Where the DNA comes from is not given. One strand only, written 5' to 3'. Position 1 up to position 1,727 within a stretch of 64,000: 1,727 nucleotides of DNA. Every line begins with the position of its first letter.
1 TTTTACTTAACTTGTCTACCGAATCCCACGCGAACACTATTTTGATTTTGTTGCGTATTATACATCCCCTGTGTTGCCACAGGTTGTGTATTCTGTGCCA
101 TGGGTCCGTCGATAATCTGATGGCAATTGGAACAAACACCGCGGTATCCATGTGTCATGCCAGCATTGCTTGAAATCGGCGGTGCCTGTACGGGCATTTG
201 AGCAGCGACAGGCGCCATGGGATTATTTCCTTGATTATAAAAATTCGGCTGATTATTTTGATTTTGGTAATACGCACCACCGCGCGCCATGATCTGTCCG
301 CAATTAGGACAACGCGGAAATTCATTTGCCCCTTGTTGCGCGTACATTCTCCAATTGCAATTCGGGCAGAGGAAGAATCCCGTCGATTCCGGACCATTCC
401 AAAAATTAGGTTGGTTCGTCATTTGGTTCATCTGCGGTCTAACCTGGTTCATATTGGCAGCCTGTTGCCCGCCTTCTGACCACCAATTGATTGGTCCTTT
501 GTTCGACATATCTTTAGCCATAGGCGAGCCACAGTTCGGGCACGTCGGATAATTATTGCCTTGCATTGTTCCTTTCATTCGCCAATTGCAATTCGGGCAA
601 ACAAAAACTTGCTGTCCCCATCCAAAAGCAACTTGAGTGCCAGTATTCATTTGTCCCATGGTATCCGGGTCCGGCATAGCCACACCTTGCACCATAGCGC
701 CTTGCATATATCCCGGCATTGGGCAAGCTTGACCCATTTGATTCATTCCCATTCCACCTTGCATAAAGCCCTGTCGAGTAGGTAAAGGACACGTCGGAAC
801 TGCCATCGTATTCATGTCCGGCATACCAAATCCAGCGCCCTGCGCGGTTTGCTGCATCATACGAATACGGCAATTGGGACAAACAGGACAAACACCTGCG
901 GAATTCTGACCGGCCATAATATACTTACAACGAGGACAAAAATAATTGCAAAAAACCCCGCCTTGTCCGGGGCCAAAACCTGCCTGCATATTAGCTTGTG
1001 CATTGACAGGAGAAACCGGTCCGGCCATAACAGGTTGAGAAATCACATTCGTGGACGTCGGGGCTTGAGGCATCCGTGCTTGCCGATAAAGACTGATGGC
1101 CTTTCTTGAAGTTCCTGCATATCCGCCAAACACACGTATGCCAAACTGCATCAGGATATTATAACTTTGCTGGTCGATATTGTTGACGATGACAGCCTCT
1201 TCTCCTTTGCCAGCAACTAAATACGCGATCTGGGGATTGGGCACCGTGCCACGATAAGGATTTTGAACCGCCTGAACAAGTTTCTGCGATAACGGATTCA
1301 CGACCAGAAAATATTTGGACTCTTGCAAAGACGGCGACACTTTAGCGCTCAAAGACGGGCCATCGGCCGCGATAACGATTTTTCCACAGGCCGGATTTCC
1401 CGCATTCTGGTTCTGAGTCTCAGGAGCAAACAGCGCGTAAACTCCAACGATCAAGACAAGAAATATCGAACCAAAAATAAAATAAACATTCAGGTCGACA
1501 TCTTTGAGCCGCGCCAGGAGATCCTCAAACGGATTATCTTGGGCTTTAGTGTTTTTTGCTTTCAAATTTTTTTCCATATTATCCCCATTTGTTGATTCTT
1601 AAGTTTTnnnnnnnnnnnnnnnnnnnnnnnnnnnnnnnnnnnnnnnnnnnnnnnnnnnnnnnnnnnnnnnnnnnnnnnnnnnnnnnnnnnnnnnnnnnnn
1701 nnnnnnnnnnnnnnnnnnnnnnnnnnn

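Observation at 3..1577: Unusual architecture: TM anchor, NifX-like domain, three Cys4 zinc ribbons in Met/Gln/Asn-rich low complexity, then magnetochrome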

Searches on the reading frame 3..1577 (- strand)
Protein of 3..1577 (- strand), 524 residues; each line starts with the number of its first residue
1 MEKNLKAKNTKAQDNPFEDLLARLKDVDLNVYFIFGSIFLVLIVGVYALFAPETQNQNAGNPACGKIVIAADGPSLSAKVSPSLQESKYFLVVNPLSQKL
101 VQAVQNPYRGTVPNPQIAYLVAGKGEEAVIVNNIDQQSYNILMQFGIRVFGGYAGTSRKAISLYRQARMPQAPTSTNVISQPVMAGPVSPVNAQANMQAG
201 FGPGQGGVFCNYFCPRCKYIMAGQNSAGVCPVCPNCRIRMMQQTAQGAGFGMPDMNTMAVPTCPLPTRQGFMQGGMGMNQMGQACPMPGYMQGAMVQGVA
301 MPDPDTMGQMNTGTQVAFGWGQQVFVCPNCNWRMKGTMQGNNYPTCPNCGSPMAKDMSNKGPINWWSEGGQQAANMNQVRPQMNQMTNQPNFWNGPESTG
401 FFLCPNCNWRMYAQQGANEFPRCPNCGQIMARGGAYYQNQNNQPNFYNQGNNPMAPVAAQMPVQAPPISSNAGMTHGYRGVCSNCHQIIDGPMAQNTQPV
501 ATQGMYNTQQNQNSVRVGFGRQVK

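Call 3: search_protein_families(library=pfam, proteins=[window:3-1577:-], max_evalue=1)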
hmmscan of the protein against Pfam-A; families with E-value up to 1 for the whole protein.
window:3-1577:- (524 aa): 11 families
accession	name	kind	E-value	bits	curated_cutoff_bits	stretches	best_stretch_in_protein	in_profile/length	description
PF18509.6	MCR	-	1.1e-07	31.7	30.4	1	466-491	1-29/30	Magnetochrome domain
PF02579.22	Nitro_FeMo-Co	-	1.1e-05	26.1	26.3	1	78-165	3-93/94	Dinitrogenase iron-molybdenum cofactor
PF12773.13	DZR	-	0.0028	18.2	27.3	2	325-355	13-36/45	Double zinc ribbon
PF07295.17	DUF1451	-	0.0099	16.5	26.1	0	399-428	111-139/146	Zinc-ribbon containing domain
PF01155.25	HypA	-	0.01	16.3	28.9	1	315-354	61-97/112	Hydrogenase/urease nickel incorporation, metallochaperone, hypA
PF07754.17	HVO_2753_ZBP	-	0.013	15.7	33.2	1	404-430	1-26/46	Small zinc finger protein HVO_2753-like, Zn-binding pocket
PF23455.1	DUF7129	-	0.014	15.5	30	0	324-353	11-37/45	Domain of unknown function (DUF7129)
PF18912.6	DZR_2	-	0.038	14.3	27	1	325-356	22-49/56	Double zinc ribbon domain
PF09723.15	Zn_ribbon_8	-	0.074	13.5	34.4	1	325-355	6-39/41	Zinc ribbon domain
PF07191.17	Zn_ribbon_6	-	0.082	13.4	25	0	320-366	12-51/67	Double zinc ribbon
PF08271.17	Zn_Ribbon_TF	-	0.19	11.7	29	1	404-429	3-28/43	TFIIB zinc-binding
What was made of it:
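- On Magnetochrome (MCR, PF18509): 31.7 bits against 30.4, E=1.1e-7, aa 466-491 (call 3)
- On NifX/NafY/NifB-C superfamily (PF02579, Nitro_FeMo-Co): The single sequence scores 26.1 bits, just below the 26.3 cut-off (call 3).
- Checked: Pfam PF02579 scores 26.1 bits for the single sequence, just under the 26.3 cut-off (call 3). Pfam MCR PF18509 covers aa 466-491 at 31.7 bits, above the 30.4 cut-off, E=1.1e-7 (call 3).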

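Call 5: find_homologous_proteins(query=window:3-1577:-)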
Query window:3-1577:- (524 aa): 64 proteins with E <= 0.001 among 8000 candidates.
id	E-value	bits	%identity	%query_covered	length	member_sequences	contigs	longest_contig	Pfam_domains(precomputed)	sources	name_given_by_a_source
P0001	1.3e-182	626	57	100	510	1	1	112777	PF18509.7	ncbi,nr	ncbi:MAG: magnetochrome domain-containing protein [Candidatus Omnitrophica bacterium]|nr:magnetochro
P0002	1.3e-173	597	57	92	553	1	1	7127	PF18509.7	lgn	-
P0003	5.1e-173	595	56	99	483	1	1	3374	PF18509.7,PF08274.18,PF02579.23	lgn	-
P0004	1.8e-168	580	47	98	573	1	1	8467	PF08274.18,PF07295.18,PF01155.26,PF23455.2,PF02579.23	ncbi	-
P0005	2.1e-168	579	57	97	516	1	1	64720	PF18509.7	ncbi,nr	ncbi:MAG: magnetochrome domain-containing protein [Candidatus Omnitrophica bacterium]|nr:magnetochro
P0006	4.2e-156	539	53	90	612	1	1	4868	PF18509.7,PF08274.18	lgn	-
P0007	2.9e-155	536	55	94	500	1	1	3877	PF18509.7,PF02579.23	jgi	jgi:predicted Fe-Mo cluster-binding NifX family protein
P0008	5.0e-148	512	51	94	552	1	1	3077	PF18509.7,PF02579.23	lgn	-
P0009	2.3e-147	510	49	96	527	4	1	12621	PF18509.7,PF02579.23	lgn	-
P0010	3.3e-147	510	50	93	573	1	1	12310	PF02579.23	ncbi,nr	ncbi:MAG: hypothetical protein HQL28_03670 [Candidatus Omnitrophica bacterium]|nr:hypothetical prote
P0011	3.6e-147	509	54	98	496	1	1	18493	PF18509.7,PF02579.23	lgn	-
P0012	1.2e-145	504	54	90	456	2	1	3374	PF18509.7,PF08274.18,PF12773.14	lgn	-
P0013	2.9e-141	490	50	94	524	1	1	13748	PF18509.7,PF02579.23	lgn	-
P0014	2.5e-138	480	50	92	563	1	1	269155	PF18509.7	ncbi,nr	ncbi:MAG: magnetochrome domain-containing protein [Candidatus Omnitrophica bacterium]|nr:magnetochro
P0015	4.6e-136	473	48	92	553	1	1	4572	PF02579.23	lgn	-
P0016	7.1e-136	472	39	98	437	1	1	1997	PF18509.7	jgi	jgi:predicted Fe-Mo cluster-binding NifX family protein/transcription initiation factor IIE alpha su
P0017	3.1e-135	470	49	98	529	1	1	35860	PF18509.7,PF01155.26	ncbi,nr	ncbi:MAG: magnetochrome domain-containing protein [Candidatus Omnitrophica bacterium]|nr:magnetochro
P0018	5.4e-129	449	55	78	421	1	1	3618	PF02579.23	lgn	-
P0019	1.7e-122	428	51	93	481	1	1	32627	PF18509.7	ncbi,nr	ncbi:MAG: magnetochrome domain-containing protein [Candidatus Omnitrophica bacterium]|nr:magnetochro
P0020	2.3e-120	421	47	98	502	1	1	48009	PF18509.7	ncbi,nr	ncbi:MAG: magnetochrome domain-containing protein [Candidatus Omnitrophica bacterium]|nr:magnetochro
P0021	2.8e-114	401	37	84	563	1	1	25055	PF12773.14,PF07191.18,PF27047.1,PF07282.19,PF02579.23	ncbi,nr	ncbi:MAG: hypothetical protein HQL29_03410 [Candidatus Omnitrophica bacterium]|nr:hypothetical prote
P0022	3.1e-109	384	39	90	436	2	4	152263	PF18509.7,PF12773.14,PF02579.23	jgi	jgi:predicted Fe-Mo cluster-binding NifX family protein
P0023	1.9e-107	378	46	90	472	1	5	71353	PF18509.7,PF07754.18,PF02579.23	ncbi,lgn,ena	-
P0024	3.4e-107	378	45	93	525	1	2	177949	PF18509.7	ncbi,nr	ncbi:MAG: magnetochrome domain-containing protein [Candidatus Omnitrophica bacterium]|nr:magnetochro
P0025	8.3e-107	376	44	96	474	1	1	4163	PF18509.7,PF07754.18,PF02579.23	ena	-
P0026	2.4e-105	371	44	97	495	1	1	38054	PF18509.7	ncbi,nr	ncbi:MAG: NifB/NifX family molybdenum-iron cluster-binding protein [Candidatus Omnitrophica bacteriu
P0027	4.9e-105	370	42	90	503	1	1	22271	PF18509.7,PF02579.23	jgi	jgi:predicted Fe-Mo cluster-binding NifX family protein/predicted RNA-binding Zn-ribbon protein invo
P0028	2.7e-103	365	38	94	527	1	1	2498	PF18509.7,PF02579.23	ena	-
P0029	3.4e-103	364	45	90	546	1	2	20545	PF18509.7,PF02579.23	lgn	-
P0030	6.2e-103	363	42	86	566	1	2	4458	PF18509.7,PF02579.23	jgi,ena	-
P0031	4.3e-102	361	41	93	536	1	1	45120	PF18509.7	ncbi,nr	ncbi:MAG: magnetochrome domain-containing protein [Candidatus Omnitrophica bacterium]|nr:magnetochro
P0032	5.0e-101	357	39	65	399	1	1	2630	PF18509.7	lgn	-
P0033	2.2e-100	355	45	90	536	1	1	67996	PF18509.7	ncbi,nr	ncbi:MAG: magnetochrome domain-containing protein [Candidatus Omnitrophica bacterium]|nr:magnetochro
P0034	1.5e-97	346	36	75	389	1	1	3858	PF18509.7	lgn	-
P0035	1.8e-97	345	37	93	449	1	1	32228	PF18509.7,PF02579.23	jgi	jgi:predicted Fe-Mo cluster-binding NifX family protein/predicted RNA-binding Zn-ribbon protein invo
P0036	5.2e-96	341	63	29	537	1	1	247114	PF18509.7,PF02579.23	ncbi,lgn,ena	ncbi:MAG: magnetochrome domain-containing protein [Candidatus Omnitrophota bacterium]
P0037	2.6e-91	325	40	64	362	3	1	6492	PF18509.7,PF02579.23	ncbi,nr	ncbi:magnetochrome domain-containing protein, partial [Patescibacteria group bacterium]|nr:magnetoch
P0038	5.3e-78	281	48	57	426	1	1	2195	PF18509.7,PF02579.23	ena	-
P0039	1.5e-76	276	68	30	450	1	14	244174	PF18509.7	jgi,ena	-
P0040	1.1e-73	267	51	39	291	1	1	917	PF18509.7,PF02579.23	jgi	jgi:predicted Fe-Mo cluster-binding NifX family protein/transcription elongation factor Elf1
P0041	3.6e-70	255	45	55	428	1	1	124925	PF18509.7,PF02579.23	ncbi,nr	ncbi:MAG: magnetochrome domain-containing protein [Candidatus Omnitrophica bacterium]|nr:magnetochro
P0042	3.2e-68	249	52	46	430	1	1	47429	PF18509.7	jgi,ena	-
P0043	1.4e-67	247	44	42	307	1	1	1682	PF18509.7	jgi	-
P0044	4.7e-67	245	45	42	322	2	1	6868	PF18509.7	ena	-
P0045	4.9e-67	245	46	43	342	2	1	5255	PF18509.7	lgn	-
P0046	1.2e-66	244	46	42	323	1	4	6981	PF18509.7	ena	-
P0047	9.7e-65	237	39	48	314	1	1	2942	PF18509.7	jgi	-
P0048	2.7e-64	236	47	38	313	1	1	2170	PF18509.7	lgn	-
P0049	4.3e-64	235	43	44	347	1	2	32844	PF18509.7,PF02579.23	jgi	-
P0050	7.6e-64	234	45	46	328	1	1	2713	PF18509.7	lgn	-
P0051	1.4e-61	227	39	64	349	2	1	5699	PF02579.23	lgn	-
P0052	2.6e-61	226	62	31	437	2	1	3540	PF18509.7,PF02579.23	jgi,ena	-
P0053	5.7e-58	215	36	67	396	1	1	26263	PF18509.7,PF02579.23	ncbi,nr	ncbi:MAG: magnetochrome domain-containing protein [Candidatus Omnitrophica bacterium]|nr:magnetochro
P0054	5.3e-56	209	54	31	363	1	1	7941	PF18509.7,PF02579.23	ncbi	-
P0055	1.0e-51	194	42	57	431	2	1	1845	PF18509.7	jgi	-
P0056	2.4e-49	187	40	70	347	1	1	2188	PF18509.7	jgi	jgi:predicted RNA-binding Zn-ribbon protein involved in translation (DUF1610 family)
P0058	1.1e-41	161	37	45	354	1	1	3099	PF02579.23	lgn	-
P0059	2.1e-41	160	37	45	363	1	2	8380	PF02579.23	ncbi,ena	-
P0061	4.5e-37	146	36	45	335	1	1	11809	PF02579.23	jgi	jgi:predicted Fe-Mo cluster-binding NifX family protein/predicted RNA-binding Zn-ribbon protein invo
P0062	3.2e-33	133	48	30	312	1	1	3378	PF02579.23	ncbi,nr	ncbi:MAG: NifB/NifX family molybdenum-iron cluster-binding protein [Planctomycetes bacterium]|nr:Nif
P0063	3.5e-29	120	39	24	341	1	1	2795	PF18509.7,PF02579.23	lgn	-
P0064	4.2e-23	100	26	66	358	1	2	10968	PF02579.23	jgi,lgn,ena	-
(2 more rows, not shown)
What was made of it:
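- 64 homologues were found, most from Omnitrophota MAGs (call 5).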

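Call 6: search_protein_families(library=ncbifam, proteins=[window:3-1577:-], max_evalue=0.01)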
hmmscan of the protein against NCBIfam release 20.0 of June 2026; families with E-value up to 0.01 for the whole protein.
window:3-1577:- (524 aa): 7 families
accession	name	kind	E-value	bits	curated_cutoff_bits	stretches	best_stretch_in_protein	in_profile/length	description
TIGR00373.1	TIGR00373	equivalog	1.2e-06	28.1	149.5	1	397-430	105-138/162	transcription factor E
NF040992.1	MamT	equivalog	0.00011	22.6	200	1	461-499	66-104/153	magnetosome protein MamT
NF045783.1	Nigrythrn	equivalog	0.00045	20.4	340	0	395-428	165-194/202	nigerythrin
NF040965.1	MamP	equivalog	0.00052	19.7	300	1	459-491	217-248/290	magnetosome magnetite formation protein MamP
TIGR02605.1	CxxC_CxxC_SSSS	subfamily_domain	0.0038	17.3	31.3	0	325-362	6-46/52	FmdB family zinc ribbon protein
NF034126.3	PRK09521.1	equivalog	0.0052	16.6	90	0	195-241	129-174/180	exosome complex RNA-binding protein Csl4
NF011481.0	PRK14890.1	equivalog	0.0055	16.7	61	0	404-432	12-40/61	putative Zn-ribbon RNA-binding protein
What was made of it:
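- On MamP: 19.7 bits against a 300-bit cut-off (call 6).
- Closest known: MamP. Different: The NCBIfam MamP score is 19.7 bits against a 300-bit cut-off (call 6).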

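Call 17: find_encoding_contigs(protein=P0001, flank=10000, max_places=2)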
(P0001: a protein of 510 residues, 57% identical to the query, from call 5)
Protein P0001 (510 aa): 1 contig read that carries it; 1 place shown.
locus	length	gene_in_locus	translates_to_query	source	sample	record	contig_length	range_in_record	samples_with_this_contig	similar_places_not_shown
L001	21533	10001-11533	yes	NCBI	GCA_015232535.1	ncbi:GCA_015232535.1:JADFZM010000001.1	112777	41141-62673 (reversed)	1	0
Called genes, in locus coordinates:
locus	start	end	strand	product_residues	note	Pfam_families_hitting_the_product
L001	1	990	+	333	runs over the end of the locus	PF13379:NMT1_2, PF09084:NMT1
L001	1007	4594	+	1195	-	PF02743:dCache_1, PF08448:PAS_4, PF13426:PAS_9, PF00989:PAS, PF08448:PAS_4, PF13188:PAS_8, PF13426:PAS_9, PF00512:HisKA, +4 more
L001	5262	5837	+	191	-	PF12728:HTH_17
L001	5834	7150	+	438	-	PF00890:FAD_binding_2, PF01266:DAO, PF01946:Thi4, PF03486:HI0933_like, PF07992:Pyr_redox_2, PF12831:FAD_oxidored, PF13450:NAD_binding_8, PF26311:ETF-QO_FixC_C, +3 more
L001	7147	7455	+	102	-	PF13237:Fer4_10 (weak)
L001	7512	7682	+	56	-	PF26391:MamI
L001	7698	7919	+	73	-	-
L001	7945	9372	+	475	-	PF00089:Trypsin, PF13365:Trypsin_2, PF13180:PDZ_2, PF17820:PDZ_6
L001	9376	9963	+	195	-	PF13180:PDZ_2, PF17820:PDZ_6 (weak)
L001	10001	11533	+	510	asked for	PF18509:MCR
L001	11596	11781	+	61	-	-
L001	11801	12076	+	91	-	-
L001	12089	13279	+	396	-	PF12812:PDZ_1 (weak), PF13180:PDZ_2 (faint), PF17820:PDZ_6 (faint), PF18509:MCR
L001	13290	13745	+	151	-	PF13241:NAD_binding_7, PF14824:Sirohm_synth_M (weak)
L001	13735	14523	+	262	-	PF01578:Cytochrom_C_asm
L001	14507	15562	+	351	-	PF05201:GlutR_N, PF01488:Shikimate_DH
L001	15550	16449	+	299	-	PF01379:Porphobil_deam, PF03900:Porphobil_deamC (weak)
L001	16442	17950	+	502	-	PF00590:TP_methylase, PF02602:HEM4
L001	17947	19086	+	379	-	PF13353:Fer4_12, PF04055:Radical_SAM, PF13186:SPASM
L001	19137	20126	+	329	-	PF00490:ALAD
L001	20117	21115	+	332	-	PF04055:Radical_SAM, PF13186:SPASM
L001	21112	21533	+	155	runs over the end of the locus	PF22451:NirdL-like_HTH, PF17805:AsnC_trans_reg2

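Call 30: predict_structure(alignment_id=A1)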
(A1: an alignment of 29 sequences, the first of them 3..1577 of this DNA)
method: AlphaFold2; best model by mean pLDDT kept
length: 524 residues; sequences in the alignment: 29
mean_pLDDT: 62.0   pTM: 0.34
mean pLDDT of the five models: 62.0, 61.5, 60.6, 60.4, 58.9
residues with pLDDT >= 90: 121; 70-90: 108; 50-70: 69; < 50: 226
segments of 3 or more residues with pLDDT < 50: 1-3, 9-12, 171-207, 246-320, 359-398, 435-464, 492-524
pLDDT, mean of each block of 10 residues (from residue 1): 50 62 75 88 85 56 83 98 98 95 97 93 96 96 95 96 83 37 35 36 47 90 74 89 60 35 39 34 34 32 36 29 84 85 87 75 31 27 30 41 80 61 79 47 33 38 56 63 56 39 34 35 37
secondary structure, 60 per line:
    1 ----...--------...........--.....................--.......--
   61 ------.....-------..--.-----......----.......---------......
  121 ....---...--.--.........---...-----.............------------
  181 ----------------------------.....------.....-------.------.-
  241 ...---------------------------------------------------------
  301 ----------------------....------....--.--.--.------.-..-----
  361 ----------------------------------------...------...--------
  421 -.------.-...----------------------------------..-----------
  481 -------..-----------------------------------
elements in order: H16-26 H29-49 H52-58 E67-71 E89-94 E99-105 H115-124 E128-130 H136-144 E148-150 H157-168 E209-213 E220-224 E241-243 E323-326 E333-336 E401-403 E410-412 E431-433
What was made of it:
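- On Cys4 zinc ribbon / rubredoxin-like knuckle module: AF2 strands with pLDDT about 80-90 (call 30).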

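Call 34: fold_search(model_id=the predicted structure, library=pdb)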
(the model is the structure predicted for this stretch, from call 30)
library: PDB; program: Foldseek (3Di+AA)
matches with E <= 10: 503; with E <= 0.001: 10
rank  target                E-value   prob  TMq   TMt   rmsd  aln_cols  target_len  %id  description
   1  1rdu_MODEL_1_A        8.7e-08  1.00  0.18  0.74   2.8       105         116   24  NMR STRUCTURE OF A PUTATIVE NIFB PROTEIN FROM THERMOTOGA (TM1290), WHICH BELONGS TO THE DUF35 FAMILY (released 2004-07-06)
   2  1t3v_MODEL_1_A        2.9e-07  1.00  0.18  0.71   2.4       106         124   22  The NMR solution structure of TM1816 (released 2004-12-14)
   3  2wfb                  8.3e-07  1.00  0.19  0.76   2.0       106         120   23  High resolution structure of the apo form of the orange protein (ORP) from Desulfovibrio gigas (released 2010-05-26)
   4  1o13                  1.0e-06  1.00  0.18  0.82   2.8       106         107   21  Crystal structure of a putative dinitrogenase iron-molybdenum cofactor (tm1816) from thermotoga maritima at 1.83 A resol (released 2002-12-18)
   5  2yx6_C                5.8e-06  1.00  0.17  0.75   2.6       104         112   18  Crystal structure of PH0822 (released 2007-10-30)
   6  2yx6_D                9.0e-06  1.00  0.17  0.74   2.9       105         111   18  Crystal structure of PH0822 (released 2007-10-30)
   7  2yx6_B                1.3e-05  1.00  0.17  0.76   2.2       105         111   18  Crystal structure of PH0822 (released 2007-10-30)
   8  2yx6_A                3.1e-05  1.00  0.17  0.76   2.3       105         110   18  Crystal structure of PH0822 (released 2007-10-30)
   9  9ian_F                2.1e-04  1.00  0.18  0.58   4.1       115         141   17  Nitrogenase maturase NifEN in complex with the cofactor chaperone NifX (released 2026-03-04)
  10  1p90                  7.7e-04  1.00  0.17  0.66   3.3       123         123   15  The Three-dimensional Structure of the Core Domain of NafY from Azotobacter vinelandii determined at 1.8 resolution (released 2003-08-19)
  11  1eo1_MODEL_1_A        5.7e-03  1.00  0.17  0.61   3.7       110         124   19  Solution structure of hypothetical protein MTH1175 from Methanobacterium thermoautotrophicum (released 2000-12-20)
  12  4iwg_A                4.8e-02  0.54  0.08  0.15  12.4        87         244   14  Crystal Structure of the Conserved Hypothetical Protein MJ0927 from Methanocaldococcus jannaschii (in C2221 form) (released 2014-01-29)
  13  5ejk_B                5.2e-02  0.75  0.13  0.24   6.9       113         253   16  Crystal structure of the Rous sarcoma virus intasome (released 2016-02-17)
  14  8cta_M                5.5e-02  0.69  0.11  0.32   7.4       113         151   15  Minimal 2:2 Ternary Complex between BI-224436 bound HIV-1 Integrase Catalytic Core Domain Dimer and Carboxy Terminal D (released 2023-02-22)
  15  4ahu_B                9.1e-02  0.66  0.12  0.34   6.6       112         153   19  Parallel screening of a low molecular weight compound library: do differences in methodology affect hit identification (released 2012-12-19)
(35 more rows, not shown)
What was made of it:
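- On NifX/NafY/NifB-C superfamily (PF02579, Nitro_FeMo-Co): Foldseek: 1rdu E=8.7e-8, 1o13 TMt 0.82, 2wfb TMt 0.76 (calls 30, 34)
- Checked: The AF2 model of the whole protein has pLDDT about 83-98 in the 10-residue blocks covering aa 61-170, and matches 1rdu/1o13/2wfb with target TM-scores of 0.74-0.82 (calls 30, 34).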
